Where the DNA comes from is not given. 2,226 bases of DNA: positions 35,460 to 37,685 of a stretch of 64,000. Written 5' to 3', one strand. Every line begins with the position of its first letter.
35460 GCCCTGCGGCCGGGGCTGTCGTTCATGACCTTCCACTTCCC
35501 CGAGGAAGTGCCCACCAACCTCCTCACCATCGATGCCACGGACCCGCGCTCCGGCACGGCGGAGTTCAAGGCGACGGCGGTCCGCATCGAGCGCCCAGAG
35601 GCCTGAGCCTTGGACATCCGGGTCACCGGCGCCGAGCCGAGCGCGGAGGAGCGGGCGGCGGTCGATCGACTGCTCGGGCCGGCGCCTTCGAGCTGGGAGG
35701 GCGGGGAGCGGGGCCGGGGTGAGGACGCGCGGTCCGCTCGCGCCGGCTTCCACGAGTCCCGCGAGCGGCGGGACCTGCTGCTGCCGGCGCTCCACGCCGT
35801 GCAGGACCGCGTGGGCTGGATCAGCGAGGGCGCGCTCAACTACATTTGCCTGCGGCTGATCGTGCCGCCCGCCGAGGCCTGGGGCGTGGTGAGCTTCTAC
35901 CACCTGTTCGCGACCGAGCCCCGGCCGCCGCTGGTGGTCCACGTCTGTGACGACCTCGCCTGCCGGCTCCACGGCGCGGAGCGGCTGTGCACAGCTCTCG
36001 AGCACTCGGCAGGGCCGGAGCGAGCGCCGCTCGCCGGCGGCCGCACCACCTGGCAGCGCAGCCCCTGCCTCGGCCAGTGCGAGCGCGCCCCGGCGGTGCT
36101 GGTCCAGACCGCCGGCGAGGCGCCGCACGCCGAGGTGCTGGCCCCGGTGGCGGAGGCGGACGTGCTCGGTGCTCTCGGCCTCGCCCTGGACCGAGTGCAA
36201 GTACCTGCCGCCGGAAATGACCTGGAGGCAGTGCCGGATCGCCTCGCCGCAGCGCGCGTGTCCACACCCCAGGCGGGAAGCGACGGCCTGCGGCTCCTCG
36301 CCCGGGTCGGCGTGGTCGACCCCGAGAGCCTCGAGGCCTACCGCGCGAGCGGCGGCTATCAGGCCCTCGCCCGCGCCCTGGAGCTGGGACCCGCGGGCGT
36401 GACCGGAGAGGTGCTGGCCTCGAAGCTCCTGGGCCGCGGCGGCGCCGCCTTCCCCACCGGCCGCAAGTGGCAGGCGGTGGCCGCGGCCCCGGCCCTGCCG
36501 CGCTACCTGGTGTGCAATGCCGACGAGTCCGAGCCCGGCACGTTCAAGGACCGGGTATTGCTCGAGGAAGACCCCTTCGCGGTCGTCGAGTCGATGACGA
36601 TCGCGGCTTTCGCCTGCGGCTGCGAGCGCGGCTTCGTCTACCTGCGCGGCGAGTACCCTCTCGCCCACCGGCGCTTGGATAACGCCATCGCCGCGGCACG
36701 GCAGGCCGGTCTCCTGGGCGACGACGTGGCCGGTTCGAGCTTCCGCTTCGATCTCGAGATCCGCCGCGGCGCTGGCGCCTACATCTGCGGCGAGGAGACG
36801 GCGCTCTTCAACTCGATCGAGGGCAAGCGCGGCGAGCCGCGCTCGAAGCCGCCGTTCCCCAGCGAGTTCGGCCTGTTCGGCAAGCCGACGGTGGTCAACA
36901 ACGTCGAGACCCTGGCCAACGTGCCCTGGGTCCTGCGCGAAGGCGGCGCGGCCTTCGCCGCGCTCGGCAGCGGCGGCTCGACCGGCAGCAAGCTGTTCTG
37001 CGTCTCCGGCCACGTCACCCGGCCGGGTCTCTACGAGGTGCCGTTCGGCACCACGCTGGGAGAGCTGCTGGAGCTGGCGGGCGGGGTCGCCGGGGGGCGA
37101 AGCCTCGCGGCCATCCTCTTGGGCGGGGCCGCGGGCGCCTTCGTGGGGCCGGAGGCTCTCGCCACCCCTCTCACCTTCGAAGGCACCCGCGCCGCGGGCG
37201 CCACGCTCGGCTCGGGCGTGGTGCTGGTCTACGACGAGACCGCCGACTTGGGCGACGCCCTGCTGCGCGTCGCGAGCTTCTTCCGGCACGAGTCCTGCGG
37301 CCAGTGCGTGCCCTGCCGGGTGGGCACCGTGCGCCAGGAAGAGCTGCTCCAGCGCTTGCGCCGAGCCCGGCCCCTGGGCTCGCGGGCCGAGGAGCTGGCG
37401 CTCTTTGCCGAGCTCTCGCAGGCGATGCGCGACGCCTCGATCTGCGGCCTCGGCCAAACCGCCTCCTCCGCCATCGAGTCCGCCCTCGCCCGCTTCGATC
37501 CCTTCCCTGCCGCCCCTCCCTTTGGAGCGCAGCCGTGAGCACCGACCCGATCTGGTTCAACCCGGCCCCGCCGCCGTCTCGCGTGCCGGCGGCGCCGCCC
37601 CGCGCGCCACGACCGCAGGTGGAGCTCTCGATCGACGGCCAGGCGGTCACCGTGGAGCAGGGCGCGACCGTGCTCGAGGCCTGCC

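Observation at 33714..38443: Fissioned and order-permuted FdsA: catalytic domain gene first, NuoEF-fusion in the middle, FdsA N-terminal Fe-S domains last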

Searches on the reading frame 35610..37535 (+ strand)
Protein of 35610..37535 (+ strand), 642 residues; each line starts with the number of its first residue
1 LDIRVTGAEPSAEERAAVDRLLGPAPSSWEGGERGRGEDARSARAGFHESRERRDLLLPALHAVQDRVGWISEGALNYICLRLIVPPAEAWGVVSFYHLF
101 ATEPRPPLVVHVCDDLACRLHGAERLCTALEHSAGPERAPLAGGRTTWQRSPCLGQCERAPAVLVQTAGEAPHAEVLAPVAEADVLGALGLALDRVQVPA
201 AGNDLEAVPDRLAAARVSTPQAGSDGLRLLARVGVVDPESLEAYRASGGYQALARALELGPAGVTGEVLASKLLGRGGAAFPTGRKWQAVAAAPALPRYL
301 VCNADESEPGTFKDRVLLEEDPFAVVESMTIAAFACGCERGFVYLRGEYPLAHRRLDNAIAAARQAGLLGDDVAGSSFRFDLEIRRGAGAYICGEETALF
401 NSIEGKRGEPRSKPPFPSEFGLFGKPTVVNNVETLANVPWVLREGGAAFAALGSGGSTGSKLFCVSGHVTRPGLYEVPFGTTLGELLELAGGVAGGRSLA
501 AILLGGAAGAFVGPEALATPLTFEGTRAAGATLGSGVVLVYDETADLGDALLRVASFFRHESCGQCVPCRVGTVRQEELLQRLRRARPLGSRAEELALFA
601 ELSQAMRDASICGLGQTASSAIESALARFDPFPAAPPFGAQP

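Call 6: search_protein_families(library=pfam, proteins=[window:35610-37535:+], max_evalue=0.001)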
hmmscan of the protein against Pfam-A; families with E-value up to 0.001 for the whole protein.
window:35610-37535:+ (642 aa): 5 families
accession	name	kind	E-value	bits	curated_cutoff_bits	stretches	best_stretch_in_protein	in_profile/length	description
PF01512.22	Complex1_51K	-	5.6e-46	156.6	31.2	1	270-439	3-149/150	Nuo51 FMN-binding domain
PF01257.25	2Fe-2S_thioredx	-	6.2e-27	94.7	24.8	1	49-167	7-126/145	Thioredoxin-like [2Fe-2S] ferredoxin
PF10589.14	NADH_4Fe-4S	-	6.1e-22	77.7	23.5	1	549-630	1-79/85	NADH-ubiquinone oxidoreductase-F iron-sulfur binding region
PF10531.15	SLBB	-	5.3e-11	42.6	27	1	463-498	2-37/55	SLBB domain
PF22461.2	SLBB_2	-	2e-07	31.4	27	1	461-507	1-49/79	SLBB domain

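Call 43: search_protein_families(library=ncbifam, proteins=[window:35610-37535:+])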
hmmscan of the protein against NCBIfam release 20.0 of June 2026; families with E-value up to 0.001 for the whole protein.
window:35610-37535:+ (642 aa): 15 families
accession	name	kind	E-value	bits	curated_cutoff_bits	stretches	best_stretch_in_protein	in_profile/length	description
TIGR01959.1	nuoF_fam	equivalog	8.3e-135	449.3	558.65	1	235-629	8-402/410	NADH-quinone oxidoreductase subunit NuoF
NF010120.0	PRK13596.1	equivalog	2.2e-109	365.8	389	1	236-629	15-409/433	NADH-quinone oxidoreductase subunit NuoF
NF008436.0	PRK11278.1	equivalog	9.5e-100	334.6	749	1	238-626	24-415/448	NADH-quinone oxidoreductase subunit NuoF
TIGR01958.1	nuoE_fam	subfamily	2.6e-22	79.6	142.4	1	50-167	11-129/148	NADH-quinone oxidoreductase subunit NuoE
NF005722.0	PRK07539.1-2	equivalog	2.3e-19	70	141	1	44-167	14-138/157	NADH-quinone oxidoreductase subunit NuoE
NF004638.0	PRK05988.1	equivalog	3.5e-19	69.2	198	1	45-167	16-139/159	formate dehydrogenase subunit gamma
NF005747.0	PRK07571.1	equivalog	1.6e-18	66.9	224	1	47-166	29-149/173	bidirectional hydrogenase complex protein HoxE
NF005725.0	PRK07539.1-5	equivalog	8.2e-14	51.7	220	1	52-165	36-151/174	NADH-quinone oxidoreductase subunit NuoE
NF005724.0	PRK07539.1-4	equivalog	2.2e-13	50.6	280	1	49-166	35-153/240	NADH-quinone oxidoreductase subunit NuoE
NF005723.0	PRK07539.1-3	equivalog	1.1e-11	44.9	226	1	53-166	22-136/158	NADH-quinone oxidoreductase subunit NuoE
NF005721.0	PRK07539.1-1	equivalog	9e-11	41.6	308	1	52-165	43-157/292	NADH-quinone oxidoreductase subunit NuoE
NF009040.0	PRK12373.1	equivalog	2.5e-09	37.4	514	1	56-165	38-149/400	NADH-quinone oxidoreductase subunit E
TIGR04481.1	PR_assoc_PrdC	equivalog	1.8e-07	30.4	490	1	270-506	82-282/425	proline reductase-associated electron transfer protein PrdC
TIGR01945.1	rnfC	subfamily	2.5e-06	26.3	245.95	1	257-360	117-218/435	RnfABCDGE type electron transport complex subunit C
NF003454.1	PRK05035.1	equivalog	3e-06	26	345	1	270-507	132-332/556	electron transport complex subunit RsxC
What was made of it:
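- On NAD-linked FdsABG / MeFDH1-type FDH: Pfam and NCBIfam domains on 35610..37538 (calls 6, 43).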

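Call 58: search_solved_structures(query=window:35610-37535:+, show_alignments=1, max_evalue=1e-20)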
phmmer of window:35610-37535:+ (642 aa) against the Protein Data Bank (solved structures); distinct sequences matched with E-value up to 1e-20: 61 (the best 60 are shown).
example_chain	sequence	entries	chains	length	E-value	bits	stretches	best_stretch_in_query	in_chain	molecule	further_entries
7t2r_B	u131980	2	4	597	3.6e-117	395.8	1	147-628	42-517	NiFe hydrogenase subunit B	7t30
8oh5_B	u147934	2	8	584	4.7e-116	392.1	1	230-629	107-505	NAD-reducing hydrogenase subunit HoxF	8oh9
9bov_B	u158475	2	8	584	1.1e-115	390.9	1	230-629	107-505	NADH dehydrogenase (Quinone)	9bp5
9n5u_B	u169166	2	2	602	1.4e-115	390.6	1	230-629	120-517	NfnB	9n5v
7q4v_B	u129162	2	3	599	1.6e-113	383.7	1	153-629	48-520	Iron hydrogenase HydB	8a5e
6vw7_B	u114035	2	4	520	7.9e-111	374.9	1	229-630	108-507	NAD-dependent formate dehydrogenase beta subunit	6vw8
8a6t_B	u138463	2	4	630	2.9e-109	369.7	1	228-629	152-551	Electron bifurcating hydrogenase subunit HydB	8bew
6q9c_B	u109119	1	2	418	6.7e-109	368.5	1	232-629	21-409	NADH-quinone oxidoreductase subunit F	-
7q5y_C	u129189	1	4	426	7.1e-109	368.4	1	232-629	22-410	NADH-quinone oxidoreductase subunit F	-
6hl2_B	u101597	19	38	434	7.6e-109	368.3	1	232-629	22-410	NADH-quinone oxidoreductase subunit F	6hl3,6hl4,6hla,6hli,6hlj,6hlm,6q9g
7q4w_B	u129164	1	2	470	1.1e-108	367.8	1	242-629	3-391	Iron hydrogenase HydB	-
9fii_B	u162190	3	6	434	2.7e-108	366.5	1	232-629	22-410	NADH-quinone oxidoreductase subunit F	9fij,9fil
6q9k_B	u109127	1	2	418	3.3e-108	366.2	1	232-629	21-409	NADH-quinone oxidoreductase subunit F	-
6r7p_B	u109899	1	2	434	3.7e-108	366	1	232-629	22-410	NADH-quinone oxidoreductase subunit F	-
9fdj_B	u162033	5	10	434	7.1e-108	365.1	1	232-629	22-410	NADH-quinone oxidoreductase subunit F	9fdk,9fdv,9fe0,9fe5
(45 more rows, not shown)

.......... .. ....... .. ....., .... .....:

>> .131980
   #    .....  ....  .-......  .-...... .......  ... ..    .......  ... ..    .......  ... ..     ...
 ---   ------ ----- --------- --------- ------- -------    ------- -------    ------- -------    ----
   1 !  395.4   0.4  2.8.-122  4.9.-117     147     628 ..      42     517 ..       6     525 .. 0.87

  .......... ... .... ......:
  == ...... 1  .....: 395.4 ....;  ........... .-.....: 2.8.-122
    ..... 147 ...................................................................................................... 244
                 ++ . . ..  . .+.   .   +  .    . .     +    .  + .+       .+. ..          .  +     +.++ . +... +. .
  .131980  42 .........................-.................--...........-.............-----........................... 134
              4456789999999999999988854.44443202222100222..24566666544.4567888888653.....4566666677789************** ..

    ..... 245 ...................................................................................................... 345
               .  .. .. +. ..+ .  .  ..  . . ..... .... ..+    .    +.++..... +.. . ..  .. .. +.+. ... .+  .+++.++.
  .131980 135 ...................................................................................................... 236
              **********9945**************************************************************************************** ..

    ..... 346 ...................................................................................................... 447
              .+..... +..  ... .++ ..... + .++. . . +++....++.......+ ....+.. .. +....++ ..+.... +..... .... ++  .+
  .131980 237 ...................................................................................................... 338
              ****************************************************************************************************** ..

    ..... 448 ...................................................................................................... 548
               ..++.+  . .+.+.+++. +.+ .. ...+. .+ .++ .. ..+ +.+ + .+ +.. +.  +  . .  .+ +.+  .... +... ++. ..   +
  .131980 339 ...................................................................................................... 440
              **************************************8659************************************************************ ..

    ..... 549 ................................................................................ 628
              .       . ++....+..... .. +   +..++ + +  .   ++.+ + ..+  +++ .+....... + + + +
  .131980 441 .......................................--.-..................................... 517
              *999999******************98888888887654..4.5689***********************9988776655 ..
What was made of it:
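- On NAD-linked FdsABG / MeFDH1-type FDH: C. necator FdsB scores 375 bits (call 58).
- The top PDB hits of the NuoF part include bifurcating HydB and NfnB (call 58).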
